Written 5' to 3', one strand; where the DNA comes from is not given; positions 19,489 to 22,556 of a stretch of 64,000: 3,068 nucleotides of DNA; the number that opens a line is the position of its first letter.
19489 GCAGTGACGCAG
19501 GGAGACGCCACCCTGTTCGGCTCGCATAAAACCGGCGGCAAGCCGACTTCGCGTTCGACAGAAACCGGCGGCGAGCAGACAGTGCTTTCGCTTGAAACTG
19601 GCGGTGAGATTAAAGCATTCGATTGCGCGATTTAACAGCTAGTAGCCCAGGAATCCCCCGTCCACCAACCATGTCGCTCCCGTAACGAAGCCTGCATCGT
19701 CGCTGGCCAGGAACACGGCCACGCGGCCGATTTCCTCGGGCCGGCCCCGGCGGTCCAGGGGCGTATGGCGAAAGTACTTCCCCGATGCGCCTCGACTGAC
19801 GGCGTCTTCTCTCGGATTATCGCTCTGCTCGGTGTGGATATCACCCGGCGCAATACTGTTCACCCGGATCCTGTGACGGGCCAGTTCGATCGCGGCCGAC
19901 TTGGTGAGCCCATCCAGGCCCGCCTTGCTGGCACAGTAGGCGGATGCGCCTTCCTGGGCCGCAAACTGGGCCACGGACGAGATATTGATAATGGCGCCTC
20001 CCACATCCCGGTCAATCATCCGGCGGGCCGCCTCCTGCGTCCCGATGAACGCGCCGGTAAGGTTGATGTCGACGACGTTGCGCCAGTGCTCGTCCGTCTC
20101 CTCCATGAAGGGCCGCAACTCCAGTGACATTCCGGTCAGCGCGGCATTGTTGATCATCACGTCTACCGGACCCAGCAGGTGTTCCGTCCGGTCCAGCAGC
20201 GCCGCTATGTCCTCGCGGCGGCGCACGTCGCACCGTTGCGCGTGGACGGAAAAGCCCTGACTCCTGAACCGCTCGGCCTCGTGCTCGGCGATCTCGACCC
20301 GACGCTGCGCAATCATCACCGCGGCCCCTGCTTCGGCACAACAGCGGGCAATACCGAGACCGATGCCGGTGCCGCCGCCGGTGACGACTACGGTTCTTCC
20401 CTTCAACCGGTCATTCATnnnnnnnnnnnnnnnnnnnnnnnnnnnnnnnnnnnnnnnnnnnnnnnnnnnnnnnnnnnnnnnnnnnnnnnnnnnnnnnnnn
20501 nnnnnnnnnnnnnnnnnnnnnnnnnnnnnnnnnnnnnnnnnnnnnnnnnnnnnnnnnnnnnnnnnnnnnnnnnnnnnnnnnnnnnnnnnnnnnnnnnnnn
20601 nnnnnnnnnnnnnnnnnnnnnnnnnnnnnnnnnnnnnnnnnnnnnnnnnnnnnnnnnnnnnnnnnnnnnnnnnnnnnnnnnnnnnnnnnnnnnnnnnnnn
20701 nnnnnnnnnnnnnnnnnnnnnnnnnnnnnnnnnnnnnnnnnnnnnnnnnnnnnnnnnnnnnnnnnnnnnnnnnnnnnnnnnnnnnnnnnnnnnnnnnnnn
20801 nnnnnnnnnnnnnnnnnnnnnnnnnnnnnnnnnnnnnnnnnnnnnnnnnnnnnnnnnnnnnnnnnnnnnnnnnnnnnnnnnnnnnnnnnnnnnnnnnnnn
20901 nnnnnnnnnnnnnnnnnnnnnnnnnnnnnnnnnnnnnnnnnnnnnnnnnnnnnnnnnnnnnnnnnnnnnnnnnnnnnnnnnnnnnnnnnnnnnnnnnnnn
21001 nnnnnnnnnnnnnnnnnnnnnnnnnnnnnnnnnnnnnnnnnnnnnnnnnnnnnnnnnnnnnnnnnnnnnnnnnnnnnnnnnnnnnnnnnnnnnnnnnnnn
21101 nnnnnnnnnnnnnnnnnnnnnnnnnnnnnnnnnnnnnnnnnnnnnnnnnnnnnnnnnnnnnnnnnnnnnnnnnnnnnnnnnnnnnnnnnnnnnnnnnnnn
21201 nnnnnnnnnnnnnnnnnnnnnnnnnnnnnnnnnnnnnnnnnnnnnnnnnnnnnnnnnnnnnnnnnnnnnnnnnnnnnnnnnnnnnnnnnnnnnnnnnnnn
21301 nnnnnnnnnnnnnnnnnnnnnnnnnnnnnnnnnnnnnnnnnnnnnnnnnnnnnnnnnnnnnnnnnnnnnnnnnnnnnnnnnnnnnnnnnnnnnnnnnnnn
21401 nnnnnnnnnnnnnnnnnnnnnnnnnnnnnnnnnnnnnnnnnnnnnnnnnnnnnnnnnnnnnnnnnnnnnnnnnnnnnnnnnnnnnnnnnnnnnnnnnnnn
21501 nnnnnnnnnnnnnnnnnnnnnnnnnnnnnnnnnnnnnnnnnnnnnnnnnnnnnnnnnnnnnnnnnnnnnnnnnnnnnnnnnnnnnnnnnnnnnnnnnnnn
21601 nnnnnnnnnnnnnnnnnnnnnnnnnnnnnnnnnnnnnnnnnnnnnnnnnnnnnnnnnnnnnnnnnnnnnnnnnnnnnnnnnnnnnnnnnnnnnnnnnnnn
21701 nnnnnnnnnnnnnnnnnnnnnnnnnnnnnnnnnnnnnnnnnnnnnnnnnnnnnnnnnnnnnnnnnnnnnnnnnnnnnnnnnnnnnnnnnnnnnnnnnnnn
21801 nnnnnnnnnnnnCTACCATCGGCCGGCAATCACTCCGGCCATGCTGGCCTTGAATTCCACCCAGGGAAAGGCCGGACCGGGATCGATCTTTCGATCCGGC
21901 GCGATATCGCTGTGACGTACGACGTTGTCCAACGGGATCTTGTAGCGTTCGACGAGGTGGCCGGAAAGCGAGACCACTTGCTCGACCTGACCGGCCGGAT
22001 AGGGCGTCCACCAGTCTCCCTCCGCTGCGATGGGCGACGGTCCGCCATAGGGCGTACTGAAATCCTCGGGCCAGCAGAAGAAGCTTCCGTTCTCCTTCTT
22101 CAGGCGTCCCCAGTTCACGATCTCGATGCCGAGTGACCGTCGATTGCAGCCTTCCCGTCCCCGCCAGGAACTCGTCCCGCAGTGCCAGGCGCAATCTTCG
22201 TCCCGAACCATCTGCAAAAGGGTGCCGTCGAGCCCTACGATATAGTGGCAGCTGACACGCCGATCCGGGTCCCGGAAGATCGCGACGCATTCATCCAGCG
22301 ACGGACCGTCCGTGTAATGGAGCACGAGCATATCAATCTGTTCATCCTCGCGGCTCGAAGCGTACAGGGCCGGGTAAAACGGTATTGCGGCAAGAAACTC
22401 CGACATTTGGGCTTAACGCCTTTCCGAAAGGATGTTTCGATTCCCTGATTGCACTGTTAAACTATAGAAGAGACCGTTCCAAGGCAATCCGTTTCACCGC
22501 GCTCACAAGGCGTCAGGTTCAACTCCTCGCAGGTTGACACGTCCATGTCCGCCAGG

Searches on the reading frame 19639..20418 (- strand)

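Call 48: search_protein_families(library=pfam, proteins=[window:19639-20418:-], max_evalue=0.00001)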
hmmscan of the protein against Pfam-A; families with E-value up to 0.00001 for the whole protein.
window:19639-20418:- (259 aa): 3 families
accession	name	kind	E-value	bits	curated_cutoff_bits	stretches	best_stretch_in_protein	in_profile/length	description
PF13561.12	adh_short_C2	-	6.3e-60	203.1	27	1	17-256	6-235/236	Enoyl-(Acyl carrier protein) reductase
PF00106.31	adh_short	-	5.6e-54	183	26.6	1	9-204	2-192/195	short chain dehydrogenase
PF08659.16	KR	-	2.2e-15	57.4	22.6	1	9-174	2-162/180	KR domain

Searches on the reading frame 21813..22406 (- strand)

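Call 48: search_protein_families(library=pfam, proteins=[window:21813-22406:-], max_evalue=0.00001)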
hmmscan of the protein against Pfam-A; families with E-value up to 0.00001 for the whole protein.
window:21813-22406:- (197 aa): 1 family
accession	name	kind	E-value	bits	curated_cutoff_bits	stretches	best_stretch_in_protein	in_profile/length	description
PF01510.30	Amidase_2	-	7.5e-33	114.1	26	1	22-178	3-131/131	N-acetylmuramoyl-L-alanine amidase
